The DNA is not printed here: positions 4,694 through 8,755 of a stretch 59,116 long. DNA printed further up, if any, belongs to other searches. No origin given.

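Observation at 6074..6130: PolC without its internal proofreading exonuclease domain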

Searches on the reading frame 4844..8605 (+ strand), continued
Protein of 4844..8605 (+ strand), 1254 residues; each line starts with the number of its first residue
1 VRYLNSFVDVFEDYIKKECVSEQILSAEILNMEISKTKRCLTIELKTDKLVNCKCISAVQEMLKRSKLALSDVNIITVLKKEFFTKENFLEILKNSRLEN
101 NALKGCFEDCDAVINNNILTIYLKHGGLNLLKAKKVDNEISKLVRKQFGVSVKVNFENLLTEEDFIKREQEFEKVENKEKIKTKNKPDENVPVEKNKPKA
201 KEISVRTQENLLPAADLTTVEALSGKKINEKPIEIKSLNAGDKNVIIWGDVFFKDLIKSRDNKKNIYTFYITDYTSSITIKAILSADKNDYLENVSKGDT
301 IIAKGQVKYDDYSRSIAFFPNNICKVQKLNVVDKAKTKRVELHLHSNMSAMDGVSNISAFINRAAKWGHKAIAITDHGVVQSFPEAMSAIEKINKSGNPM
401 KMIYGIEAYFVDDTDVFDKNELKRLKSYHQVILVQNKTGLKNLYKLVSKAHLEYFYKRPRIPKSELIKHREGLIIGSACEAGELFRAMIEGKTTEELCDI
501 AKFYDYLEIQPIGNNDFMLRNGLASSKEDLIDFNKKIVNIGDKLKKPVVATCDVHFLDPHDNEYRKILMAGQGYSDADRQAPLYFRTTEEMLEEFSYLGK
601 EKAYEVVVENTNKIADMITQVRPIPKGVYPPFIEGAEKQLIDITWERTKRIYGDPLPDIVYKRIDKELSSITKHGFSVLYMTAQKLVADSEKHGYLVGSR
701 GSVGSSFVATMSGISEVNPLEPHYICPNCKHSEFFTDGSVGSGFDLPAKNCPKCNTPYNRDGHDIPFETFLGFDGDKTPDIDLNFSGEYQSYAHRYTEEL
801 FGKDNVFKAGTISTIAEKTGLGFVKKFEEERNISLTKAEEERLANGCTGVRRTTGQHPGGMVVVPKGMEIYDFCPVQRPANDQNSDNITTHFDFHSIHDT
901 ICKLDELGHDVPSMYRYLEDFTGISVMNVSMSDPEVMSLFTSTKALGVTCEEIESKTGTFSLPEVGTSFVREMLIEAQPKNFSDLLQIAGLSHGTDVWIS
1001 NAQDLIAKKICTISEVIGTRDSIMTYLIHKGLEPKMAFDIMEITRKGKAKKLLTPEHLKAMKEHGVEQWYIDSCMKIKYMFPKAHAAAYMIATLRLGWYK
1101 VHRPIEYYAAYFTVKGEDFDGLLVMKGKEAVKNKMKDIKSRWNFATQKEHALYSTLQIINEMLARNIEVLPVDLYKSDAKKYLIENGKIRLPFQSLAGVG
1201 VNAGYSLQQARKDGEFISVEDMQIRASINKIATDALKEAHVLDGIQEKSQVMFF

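Call 39: find_encoding_contigs(protein=P0001, flank=10000, max_places=4)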
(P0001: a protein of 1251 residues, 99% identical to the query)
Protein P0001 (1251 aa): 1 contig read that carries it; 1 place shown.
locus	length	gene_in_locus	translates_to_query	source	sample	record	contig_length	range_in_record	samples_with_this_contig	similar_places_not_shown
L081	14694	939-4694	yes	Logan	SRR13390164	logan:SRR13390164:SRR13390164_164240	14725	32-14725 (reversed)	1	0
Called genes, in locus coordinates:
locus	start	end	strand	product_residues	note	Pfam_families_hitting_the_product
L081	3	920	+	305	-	?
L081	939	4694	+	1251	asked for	PF02811:PHP, PF07733:DNA_pol3_alpha, PF17657:DNA_pol3_finger, PF14579:HHH_6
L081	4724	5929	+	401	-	PF13393:tRNA-synt_His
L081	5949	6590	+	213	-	PF01634:HisG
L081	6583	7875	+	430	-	PF00815:Histidinol_dh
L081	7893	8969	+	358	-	PF00155:Aminotran_1_2, PF01053:Cys_Met_Meta_PP (weak)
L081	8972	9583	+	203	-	PF00475:IGPD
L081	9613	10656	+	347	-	PF00977:His_biosynth, PF01502:PRA-CH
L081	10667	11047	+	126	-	PF01503:PRA-PH (weak)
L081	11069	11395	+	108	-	PF01503:PRA-PH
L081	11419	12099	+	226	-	PF02592:Vut_1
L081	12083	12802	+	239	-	PF07826:IMP_cyclohyd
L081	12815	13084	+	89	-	PF01842:ACT, PF13740:ACT_6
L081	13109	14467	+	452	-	PF05167:DUF711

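Call 59: predict_structure(alignment_id=A2)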
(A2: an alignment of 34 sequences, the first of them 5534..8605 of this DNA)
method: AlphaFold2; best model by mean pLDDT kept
length: 1024 residues; sequences in the alignment: 34
mean_pLDDT: 71.4   pTM: 0.54
mean pLDDT of the five models: 71.4, 71.4, 69.6, 65.3, 64.0
residues with pLDDT >= 90: 156; 70-90: 502; 50-70: 163; < 50: 203
segments of 3 or more residues with pLDDT < 50: 118-123, 148-152, 225-228, 396-404, 443-490, 532-585, 619-679, 731-737, 763-765, 1022-1024
pLDDT, mean of each block of 10 residues (from residue 1): 88 91 87 88 91 78 84 91 84 86 90 63 65 90 68 64 82 81 72 76 85 69 50 87 87 87 92 93 82 85 94 95 77 75 69 87 94 96 91 49 51 69 77 62 45 47 37 36 36 78 70 70 83 37 28 35 44 41 49 76 84 67 33 36 32 31 33 39 73 74 76 82 71 46 72 71 56 75 68 68 75 71 86 86 69 55 78 90 74 86 88 77 82 90 88 90 83 84 82 83 83 76 43
secondary structure, 60 per line:
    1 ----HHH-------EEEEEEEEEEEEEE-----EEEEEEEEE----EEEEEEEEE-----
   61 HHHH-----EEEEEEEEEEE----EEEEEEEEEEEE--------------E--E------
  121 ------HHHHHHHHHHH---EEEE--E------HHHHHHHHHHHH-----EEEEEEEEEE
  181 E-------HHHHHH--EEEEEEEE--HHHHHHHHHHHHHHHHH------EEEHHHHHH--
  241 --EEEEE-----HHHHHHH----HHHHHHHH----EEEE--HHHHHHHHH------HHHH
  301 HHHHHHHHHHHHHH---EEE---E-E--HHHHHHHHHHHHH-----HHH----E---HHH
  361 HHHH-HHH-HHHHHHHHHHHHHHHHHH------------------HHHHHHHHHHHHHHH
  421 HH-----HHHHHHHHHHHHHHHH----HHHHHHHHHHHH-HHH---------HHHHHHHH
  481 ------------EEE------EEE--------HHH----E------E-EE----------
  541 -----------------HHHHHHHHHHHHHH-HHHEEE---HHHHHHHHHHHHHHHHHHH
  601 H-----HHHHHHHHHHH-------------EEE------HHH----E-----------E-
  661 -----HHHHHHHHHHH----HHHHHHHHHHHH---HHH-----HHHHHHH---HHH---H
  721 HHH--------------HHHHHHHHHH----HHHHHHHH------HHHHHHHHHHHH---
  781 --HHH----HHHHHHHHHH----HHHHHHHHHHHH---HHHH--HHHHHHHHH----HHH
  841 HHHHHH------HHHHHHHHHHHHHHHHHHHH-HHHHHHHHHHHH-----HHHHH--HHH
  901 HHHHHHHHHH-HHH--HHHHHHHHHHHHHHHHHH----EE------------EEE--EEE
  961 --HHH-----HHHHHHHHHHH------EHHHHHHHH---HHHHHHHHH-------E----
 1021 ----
elements in order (helices of 4 or more, strands of 3 or more residues): E15-28 E34-42 E47-55 H61-64 E70-80 E85-96 H127-137 E141-144 H154-165 E171-181 H189-194 E197-204 H207-223 E230-232 H233-238 E243-247 H253-259 H264-271 E276-279 H282-290 H297-314 E318-320 H329-341 H358-364 H370-387 H406-422 H428-443 H448-459 H473-480 E493-495 E502-504 H558-571 E576-578 H582-601 H607-617 E631-633 H666-676 H681-692 H704-710 H720-723 H738-747 H752-759 H766-777 H790-799 H804-815 H819-822 H825-833 H838-846 H853-872 H874-885 H891-895 H898-910 H917-934 E953-955 E958-960 H971-981 H989-996 H1000-1008

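Call 62: fold_search(model_id=the predicted structure, library=pdb)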
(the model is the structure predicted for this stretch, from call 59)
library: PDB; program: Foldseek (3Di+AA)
matches with E <= 10: 824; with E <= 0.001: 37
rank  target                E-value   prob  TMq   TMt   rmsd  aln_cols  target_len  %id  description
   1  3f2c_A                4.7e-82  1.00  0.59  0.60  10.5      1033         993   50  DNA Polymerase PolC from Geobacillus kaustophilus complex with DNA, dGTP and Mn (released 2009-01-20)
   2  3f2b_A                1.2e-81  1.00  0.59  0.60  10.5      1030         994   50  DNA Polymerase PolC from Geobacillus kaustophilus complex with DNA, dGTP, Mg and Zn (released 2009-01-20)
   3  9qpc_A                1.6e-79  1.00  0.61  0.53  11.3      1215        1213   42  DNA polymerase with inhibitor (released 2025-09-24)
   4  9qrl_A                3.2e-71  1.00  0.56  0.53  11.4      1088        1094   45  DNA polymerase with inhibitor #2 (released 2025-09-24)
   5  9qrn_A                8.8e-66  1.00  0.55  0.52  11.3      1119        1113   43  DNA polymerase without DNA or inhibitor (released 2025-09-24)
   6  7pu7_A                1.9e-27  1.00  0.46  0.44  11.6      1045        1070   20  DNA polymerase from M. tuberculosis (released 2022-02-23)
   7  4iqj_D                2.8e-27  1.00  0.47  0.41  11.3      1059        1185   20  Structure of PolIIIalpha-Tauc-DNA complex suggests an atomic model of the replisome (released 2013-03-13)
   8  4iqj_B                4.7e-27  1.00  0.45  0.41  11.1      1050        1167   20  Structure of PolIIIalpha-Tauc-DNA complex suggests an atomic model of the replisome (released 2013-03-13)
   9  2hpi                  5.9e-27  1.00  0.44  0.41  11.4      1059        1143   20  Eubacterial and Eukaryotic Replicative DNA Polymerases are not Homologous: X-ray Structure of DNA Polymerase III (released 2006-09-19)
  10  4iqj_C                6.2e-27  1.00  0.46  0.42  11.1      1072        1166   20  Structure of PolIIIalpha-Tauc-DNA complex suggests an atomic model of the replisome (released 2013-03-13)
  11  4iqj_A                6.8e-27  1.00  0.46  0.41  11.2      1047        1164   20  Structure of PolIIIalpha-Tauc-DNA complex suggests an atomic model of the replisome (released 2013-03-13)
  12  5fkv_A                9.5e-27  1.00  0.47  0.44  10.7      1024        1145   19  cryo-EM structure of the E. coli replicative DNA polymerase complex bound to DNA (DNA polymerase III alpha, beta, epsi (released 2015-11-25)
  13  2hnh                  2.4e-26  1.00  0.44  0.48  11.9      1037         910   19  Crystal structure of the catalytic alpha subunit of E. coli replicative DNA polymerase III (released 2006-09-19)
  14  3e0d_A                3.2e-26  1.00  0.46  0.42  10.9      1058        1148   19  Insights into the Replisome from the Crystral Structure of the Ternary Complex of the Eubacterial DNA Polymerase III a (released 2008-09-23)
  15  4jom                  4.8e-26  1.00  0.45  0.48  11.8      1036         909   20  Structure of E. coli Pol III 3mPHP mutant (released 2013-05-29)
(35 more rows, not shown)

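Call 66: search_protein_families(library=pfam, proteins=[L013:10001-13810:+, L009:8150-11989:+, L038:10001-13717:+, L021:10001-14347:+], max_evalue=0.01)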
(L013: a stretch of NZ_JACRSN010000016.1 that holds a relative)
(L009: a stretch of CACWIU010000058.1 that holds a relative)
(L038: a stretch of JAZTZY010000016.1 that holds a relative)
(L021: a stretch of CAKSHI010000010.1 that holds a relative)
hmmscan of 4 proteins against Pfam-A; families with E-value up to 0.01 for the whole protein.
L013:10001-13810:+ (1270 aa): 7 families
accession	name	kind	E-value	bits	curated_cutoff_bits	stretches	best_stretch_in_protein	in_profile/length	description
PF07733.18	DNA_pol3_alpha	-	1.2e-56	192.7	23.9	1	655-924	2-260/260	Bacterial DNA polymerase III alpha NTPase domain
PF02811.25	PHP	-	4.8e-35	121.8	26.4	1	350-523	1-152/164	PHP domain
PF17657.6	DNA_pol3_finger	-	2.4e-19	69.7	22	1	939-1071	19-156/166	Bacterial DNA polymerase III alpha subunit finger domain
PF14579.12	HHH_6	-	2.6e-14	53.6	25.6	1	1182-1264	1-85/90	Helix-hairpin-helix motif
PF11490.13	DNA_pol3_a_NII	-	8.4e-09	35.8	26.3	1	85-202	1-116/117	DNA polymerase III polC-type N-terminus II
PF01336.31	tRNA_anti-codon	-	0.0017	18.7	27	1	254-328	1-68/75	OB-fold nucleic acid binding domain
PF13263.12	PHP_C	-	0.0047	16.9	21.3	0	552-576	3-27/56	PHP-associated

L009:8150-11989:+ (1280 aa): 7 families
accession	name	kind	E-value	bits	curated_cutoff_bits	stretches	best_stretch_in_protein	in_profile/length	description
PF07733.18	DNA_pol3_alpha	-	2.8e-55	188.2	23.9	1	664-935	2-260/260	Bacterial DNA polymerase III alpha NTPase domain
PF02811.25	PHP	-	2.3e-34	119.6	26.4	1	347-529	1-152/164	PHP domain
PF17657.6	DNA_pol3_finger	-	2.2e-20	73.1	22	1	949-1089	18-163/166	Bacterial DNA polymerase III alpha subunit finger domain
PF14579.12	HHH_6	-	8e-12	45.6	25.6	1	1193-1274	1-85/90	Helix-hairpin-helix motif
PF11490.13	DNA_pol3_a_NII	-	1.2e-09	38.5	26.3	1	82-195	1-115/117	DNA polymerase III polC-type N-terminus II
PF01336.31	tRNA_anti-codon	-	0.0027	18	27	1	265-329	10-72/75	OB-fold nucleic acid binding domain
PF14480.11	DNA_pol3_a_NI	-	0.0043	17.4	22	0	14-64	13-63/72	DNA polymerase III polC-type N-terminus I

L038:10001-13717:+ (1239 aa): 6 families
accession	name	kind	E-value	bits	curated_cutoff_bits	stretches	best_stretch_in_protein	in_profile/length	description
PF07733.18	DNA_pol3_alpha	-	8.3e-56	189.9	23.9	2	624-814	2-152/260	Bacterial DNA polymerase III alpha NTPase domain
PF02811.25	PHP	-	1.6e-31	110.3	26.4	1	328-484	1-146/164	PHP domain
PF17657.6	DNA_pol3_finger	-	1.2e-20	73.9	22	1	908-1049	19-165/166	Bacterial DNA polymerase III alpha subunit finger domain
PF14579.12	HHH_6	-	1e-16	61.3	25.6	1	1151-1236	1-88/90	Helix-hairpin-helix motif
PF14480.11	DNA_pol3_a_NI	-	0.00011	22.5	22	1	9-62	8-62/72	DNA polymerase III polC-type N-terminus I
PF01336.31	tRNA_anti-codon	-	0.005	17.2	27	0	248-299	13-62/75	OB-fold nucleic acid binding domain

L021:10001-14347:+ (1449 aa): 10 families
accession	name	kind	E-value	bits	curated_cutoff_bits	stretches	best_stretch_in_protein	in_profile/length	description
PF07733.18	DNA_pol3_alpha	-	8.9e-56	189.8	23.9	2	835-1017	3-145/260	Bacterial DNA polymerase III alpha NTPase domain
PF00929.31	RNase_T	-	6.2e-38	131.4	24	1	434-589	1-164/164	Exonuclease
PF02811.25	PHP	-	4e-30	105.8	26.4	1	344-698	1-147/164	PHP domain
PF17657.6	DNA_pol3_finger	-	6.3e-21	74.8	22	1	1118-1253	12-155/166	Bacterial DNA polymerase III alpha subunit finger domain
PF14579.12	HHH_6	-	8.5e-17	61.6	25.6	1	1362-1443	1-85/90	Helix-hairpin-helix motif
PF11490.13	DNA_pol3_a_NII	-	7.8e-09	35.9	26.3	1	84-197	2-116/117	DNA polymerase III polC-type N-terminus II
PF13482.12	RNase_H_2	-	1e-08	35.8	22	1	434-568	1-113/165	RNase_H superfamily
PF16473.11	Rv2179c-like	-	8.7e-07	29.2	27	1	434-588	3-172/177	3'-5' exoribonuclease Rv2179c-like domain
PF01336.31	tRNA_anti-codon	-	4.1e-05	23.9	27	1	258-320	11-68/75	OB-fold nucleic acid binding domain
PF21762.3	DEDDh_C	-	0.00076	20.1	27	1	511-582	106-178/188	DNA polymerase III subunit epsilon-like, C-terminal domain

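Call 75: search_protein_families(library=pfam, proteins=[L033:2910-3527:+], max_evalue=0.001)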
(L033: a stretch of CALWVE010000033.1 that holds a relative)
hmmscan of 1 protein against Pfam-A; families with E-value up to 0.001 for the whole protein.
L033:2910-3527:+ (206 aa): 2 families
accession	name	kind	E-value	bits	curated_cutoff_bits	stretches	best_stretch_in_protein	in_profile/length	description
PF00929.31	RNase_T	-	4.1e-22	79.9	24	1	16-175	1-164/164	Exonuclease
PF01612.26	DNA_pol_A_exo1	-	0.00078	19.7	23.6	0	55-155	63-127/173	3'-5' exonuclease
